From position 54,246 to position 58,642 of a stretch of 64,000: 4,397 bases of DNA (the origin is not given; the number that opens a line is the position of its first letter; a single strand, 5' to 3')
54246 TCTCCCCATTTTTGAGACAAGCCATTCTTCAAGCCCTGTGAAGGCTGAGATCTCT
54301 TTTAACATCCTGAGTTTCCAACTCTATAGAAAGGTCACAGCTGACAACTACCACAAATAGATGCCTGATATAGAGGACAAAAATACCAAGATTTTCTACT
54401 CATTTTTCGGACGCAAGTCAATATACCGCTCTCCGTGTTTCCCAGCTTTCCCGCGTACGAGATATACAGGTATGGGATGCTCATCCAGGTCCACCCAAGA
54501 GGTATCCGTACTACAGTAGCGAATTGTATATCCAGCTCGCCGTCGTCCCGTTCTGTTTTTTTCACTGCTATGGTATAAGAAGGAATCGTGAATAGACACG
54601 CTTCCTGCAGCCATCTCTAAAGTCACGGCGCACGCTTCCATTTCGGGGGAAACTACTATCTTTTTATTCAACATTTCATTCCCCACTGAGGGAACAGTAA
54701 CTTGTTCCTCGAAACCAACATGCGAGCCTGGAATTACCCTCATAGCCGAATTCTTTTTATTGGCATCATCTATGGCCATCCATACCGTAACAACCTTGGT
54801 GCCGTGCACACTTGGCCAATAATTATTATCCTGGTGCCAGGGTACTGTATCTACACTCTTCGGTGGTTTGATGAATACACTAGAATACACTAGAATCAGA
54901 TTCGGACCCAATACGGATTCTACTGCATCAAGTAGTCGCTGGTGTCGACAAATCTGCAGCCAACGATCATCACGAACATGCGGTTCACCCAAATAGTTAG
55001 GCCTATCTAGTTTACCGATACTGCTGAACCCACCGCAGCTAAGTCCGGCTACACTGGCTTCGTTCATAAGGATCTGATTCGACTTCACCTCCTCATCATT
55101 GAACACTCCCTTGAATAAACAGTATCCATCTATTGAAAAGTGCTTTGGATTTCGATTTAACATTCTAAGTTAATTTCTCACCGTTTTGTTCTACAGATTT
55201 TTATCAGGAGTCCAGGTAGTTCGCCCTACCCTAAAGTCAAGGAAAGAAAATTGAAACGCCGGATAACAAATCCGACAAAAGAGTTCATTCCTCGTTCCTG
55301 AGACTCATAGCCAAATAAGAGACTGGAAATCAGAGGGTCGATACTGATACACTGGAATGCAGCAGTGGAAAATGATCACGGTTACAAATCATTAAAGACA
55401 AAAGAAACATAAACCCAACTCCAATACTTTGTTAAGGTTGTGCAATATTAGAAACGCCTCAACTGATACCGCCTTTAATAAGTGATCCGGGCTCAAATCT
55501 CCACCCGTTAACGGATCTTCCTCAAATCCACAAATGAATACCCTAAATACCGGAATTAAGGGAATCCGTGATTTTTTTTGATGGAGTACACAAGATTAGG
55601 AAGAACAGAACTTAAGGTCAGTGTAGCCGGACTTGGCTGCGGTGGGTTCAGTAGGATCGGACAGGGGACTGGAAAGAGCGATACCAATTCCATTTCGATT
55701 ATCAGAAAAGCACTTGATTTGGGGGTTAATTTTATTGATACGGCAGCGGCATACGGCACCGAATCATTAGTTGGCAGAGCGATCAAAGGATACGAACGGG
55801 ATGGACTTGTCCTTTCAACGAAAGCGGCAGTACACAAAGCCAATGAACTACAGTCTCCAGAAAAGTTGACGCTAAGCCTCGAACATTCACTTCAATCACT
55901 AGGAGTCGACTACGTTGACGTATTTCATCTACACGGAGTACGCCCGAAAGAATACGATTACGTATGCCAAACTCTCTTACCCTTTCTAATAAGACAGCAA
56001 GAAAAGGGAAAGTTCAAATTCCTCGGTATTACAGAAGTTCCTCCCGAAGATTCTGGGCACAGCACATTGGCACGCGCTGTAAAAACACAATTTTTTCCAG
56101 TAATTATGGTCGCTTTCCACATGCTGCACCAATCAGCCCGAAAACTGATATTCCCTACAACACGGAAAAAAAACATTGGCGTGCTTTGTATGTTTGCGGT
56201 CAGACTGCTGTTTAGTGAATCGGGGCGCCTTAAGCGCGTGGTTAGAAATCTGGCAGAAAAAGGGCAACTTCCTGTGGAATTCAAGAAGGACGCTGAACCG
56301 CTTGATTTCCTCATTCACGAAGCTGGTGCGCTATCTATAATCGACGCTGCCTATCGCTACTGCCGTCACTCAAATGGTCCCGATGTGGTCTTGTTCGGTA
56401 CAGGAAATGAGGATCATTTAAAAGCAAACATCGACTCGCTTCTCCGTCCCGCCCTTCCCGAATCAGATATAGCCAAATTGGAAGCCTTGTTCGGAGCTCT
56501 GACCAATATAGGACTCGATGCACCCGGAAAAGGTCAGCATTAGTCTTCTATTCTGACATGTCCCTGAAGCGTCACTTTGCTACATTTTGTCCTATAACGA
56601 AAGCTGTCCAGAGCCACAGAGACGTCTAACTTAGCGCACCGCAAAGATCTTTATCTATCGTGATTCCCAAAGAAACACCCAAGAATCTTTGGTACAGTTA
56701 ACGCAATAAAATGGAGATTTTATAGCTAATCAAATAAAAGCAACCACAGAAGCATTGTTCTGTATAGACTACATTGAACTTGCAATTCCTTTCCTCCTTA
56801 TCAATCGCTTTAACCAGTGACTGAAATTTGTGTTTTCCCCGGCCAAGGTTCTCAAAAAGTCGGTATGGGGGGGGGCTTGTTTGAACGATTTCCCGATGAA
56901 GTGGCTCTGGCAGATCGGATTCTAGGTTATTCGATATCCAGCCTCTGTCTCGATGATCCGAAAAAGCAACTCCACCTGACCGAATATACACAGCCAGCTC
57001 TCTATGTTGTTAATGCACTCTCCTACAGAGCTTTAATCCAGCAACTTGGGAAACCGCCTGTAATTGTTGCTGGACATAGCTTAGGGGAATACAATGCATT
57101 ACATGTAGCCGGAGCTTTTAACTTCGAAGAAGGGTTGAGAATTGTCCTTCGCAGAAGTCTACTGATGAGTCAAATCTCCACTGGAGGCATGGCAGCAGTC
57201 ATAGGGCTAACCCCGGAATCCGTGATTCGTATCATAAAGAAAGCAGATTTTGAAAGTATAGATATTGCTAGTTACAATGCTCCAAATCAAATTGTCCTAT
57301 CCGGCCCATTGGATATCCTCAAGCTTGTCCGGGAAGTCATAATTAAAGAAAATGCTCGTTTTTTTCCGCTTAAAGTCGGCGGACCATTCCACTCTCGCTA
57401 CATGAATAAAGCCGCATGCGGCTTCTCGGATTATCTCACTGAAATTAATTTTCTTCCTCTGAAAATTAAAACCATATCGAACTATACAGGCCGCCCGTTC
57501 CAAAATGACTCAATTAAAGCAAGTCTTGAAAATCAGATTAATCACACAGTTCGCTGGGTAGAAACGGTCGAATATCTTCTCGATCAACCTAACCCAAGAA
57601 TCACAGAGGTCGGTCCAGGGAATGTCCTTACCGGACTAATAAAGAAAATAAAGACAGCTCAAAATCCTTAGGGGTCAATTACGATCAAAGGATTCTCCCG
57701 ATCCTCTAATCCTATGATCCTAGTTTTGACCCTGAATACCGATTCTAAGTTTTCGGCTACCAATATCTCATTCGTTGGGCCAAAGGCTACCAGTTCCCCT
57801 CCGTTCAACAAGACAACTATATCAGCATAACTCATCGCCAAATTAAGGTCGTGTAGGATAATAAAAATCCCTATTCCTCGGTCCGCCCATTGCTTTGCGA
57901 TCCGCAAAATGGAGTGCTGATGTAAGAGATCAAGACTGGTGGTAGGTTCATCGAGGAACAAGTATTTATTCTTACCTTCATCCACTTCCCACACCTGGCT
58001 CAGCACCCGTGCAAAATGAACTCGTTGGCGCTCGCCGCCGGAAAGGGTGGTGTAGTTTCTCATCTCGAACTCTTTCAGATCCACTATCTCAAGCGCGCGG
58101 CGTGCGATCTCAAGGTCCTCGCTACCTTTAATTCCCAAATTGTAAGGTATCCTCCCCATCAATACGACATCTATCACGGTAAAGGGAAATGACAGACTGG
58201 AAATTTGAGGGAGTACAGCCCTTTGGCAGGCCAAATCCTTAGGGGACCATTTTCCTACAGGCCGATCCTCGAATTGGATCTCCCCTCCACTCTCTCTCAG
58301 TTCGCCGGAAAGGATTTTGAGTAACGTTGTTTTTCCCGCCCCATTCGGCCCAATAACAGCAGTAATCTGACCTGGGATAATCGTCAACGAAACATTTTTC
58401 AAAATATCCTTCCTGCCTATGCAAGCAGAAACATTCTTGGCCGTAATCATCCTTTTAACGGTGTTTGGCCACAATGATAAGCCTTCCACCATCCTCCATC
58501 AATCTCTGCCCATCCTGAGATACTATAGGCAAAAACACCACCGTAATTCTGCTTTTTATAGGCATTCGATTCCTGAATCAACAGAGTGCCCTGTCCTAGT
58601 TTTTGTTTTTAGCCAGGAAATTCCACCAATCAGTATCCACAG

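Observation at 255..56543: Regulator-free 56-kb collection of catabolic enzyme paralogs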

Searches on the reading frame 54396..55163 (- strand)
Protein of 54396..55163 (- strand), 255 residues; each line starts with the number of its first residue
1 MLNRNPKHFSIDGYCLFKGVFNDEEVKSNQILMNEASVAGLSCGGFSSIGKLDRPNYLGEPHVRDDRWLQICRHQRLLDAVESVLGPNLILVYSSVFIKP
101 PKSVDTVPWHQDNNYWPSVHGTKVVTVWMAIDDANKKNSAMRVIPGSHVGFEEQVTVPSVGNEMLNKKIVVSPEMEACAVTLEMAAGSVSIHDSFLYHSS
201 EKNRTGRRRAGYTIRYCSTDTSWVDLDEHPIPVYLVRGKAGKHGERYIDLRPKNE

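Call 8: search_protein_families(library=pfam, proteins=[window:54396-55163:-], max_evalue=0.001)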
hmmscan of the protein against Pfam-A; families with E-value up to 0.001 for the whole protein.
window:54396-55163:- (255 aa): 1 family
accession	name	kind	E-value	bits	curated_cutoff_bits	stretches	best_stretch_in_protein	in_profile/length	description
PF05721.19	PhyH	-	8e-30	105.1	22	1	12-210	4-212/213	Phytanoyl-CoA dioxygenase (PhyH)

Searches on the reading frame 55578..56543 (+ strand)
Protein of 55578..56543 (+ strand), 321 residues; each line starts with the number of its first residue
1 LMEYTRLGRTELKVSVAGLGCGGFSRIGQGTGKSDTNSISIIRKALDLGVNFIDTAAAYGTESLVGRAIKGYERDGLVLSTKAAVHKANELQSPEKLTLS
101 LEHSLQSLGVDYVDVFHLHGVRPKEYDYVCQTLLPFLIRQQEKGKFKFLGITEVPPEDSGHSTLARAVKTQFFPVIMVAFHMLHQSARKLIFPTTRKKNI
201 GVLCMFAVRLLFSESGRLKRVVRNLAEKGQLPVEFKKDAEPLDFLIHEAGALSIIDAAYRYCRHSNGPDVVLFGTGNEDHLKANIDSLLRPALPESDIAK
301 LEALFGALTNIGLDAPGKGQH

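Call 8: search_protein_families(library=pfam, proteins=[window:55578-56543:+], max_evalue=0.001)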
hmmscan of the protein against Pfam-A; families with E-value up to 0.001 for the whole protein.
window:55578-56543:+ (321 aa): 1 family
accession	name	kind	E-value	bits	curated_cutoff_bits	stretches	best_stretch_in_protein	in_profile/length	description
PF00248.27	Aldo_ket_red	-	1e-35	123.7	24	1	21-304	4-289/291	Aldo/keto reductase family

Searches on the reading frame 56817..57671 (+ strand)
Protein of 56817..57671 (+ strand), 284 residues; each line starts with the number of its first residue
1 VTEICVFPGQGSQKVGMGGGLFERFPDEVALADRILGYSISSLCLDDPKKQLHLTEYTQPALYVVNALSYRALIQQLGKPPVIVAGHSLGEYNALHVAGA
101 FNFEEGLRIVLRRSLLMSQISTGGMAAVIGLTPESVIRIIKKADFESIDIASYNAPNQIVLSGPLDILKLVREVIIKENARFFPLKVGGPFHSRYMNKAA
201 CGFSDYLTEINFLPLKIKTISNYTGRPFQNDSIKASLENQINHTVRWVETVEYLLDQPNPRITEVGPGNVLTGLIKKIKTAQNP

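Call 8: search_protein_families(library=pfam, proteins=[window:56817-57671:+], max_evalue=0.001)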
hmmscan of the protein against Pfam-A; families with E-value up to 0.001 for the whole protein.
window:56817-57671:+ (284 aa): 1 family
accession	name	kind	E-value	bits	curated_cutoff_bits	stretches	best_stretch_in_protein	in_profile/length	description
PF00698.26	Acyl_transf_1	-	6.1e-35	121.6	32.7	1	6-273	3-273/319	Acyl transferase domain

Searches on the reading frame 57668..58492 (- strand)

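Call 8: search_protein_families(library=pfam, proteins=[window:57668-58492:-], max_evalue=0.001)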
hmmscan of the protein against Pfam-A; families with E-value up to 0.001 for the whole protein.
window:57668-58492:- (274 aa): 5 families
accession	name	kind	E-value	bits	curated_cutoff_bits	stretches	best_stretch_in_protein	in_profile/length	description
PF00005.33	ABC_tran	-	2.5e-26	93.4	25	1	31-185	1-137/137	ABC transporter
PF13304.12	AAA_21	-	1.9e-08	35.2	27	1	43-73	1-37/304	AAA domain, putative AbiEii toxin, Type IV TA system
PF13166.12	AAA_13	-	0.00027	20.2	36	0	148-212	498-566/713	AAA domain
PF02463.25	SMC_N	-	0.0007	19.5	40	0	41-59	24-42/220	RecF/RecN/SMC N terminal domain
PF13173.12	AAA_14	-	0.00097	19.6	27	0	42-83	3-46/129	AAA domain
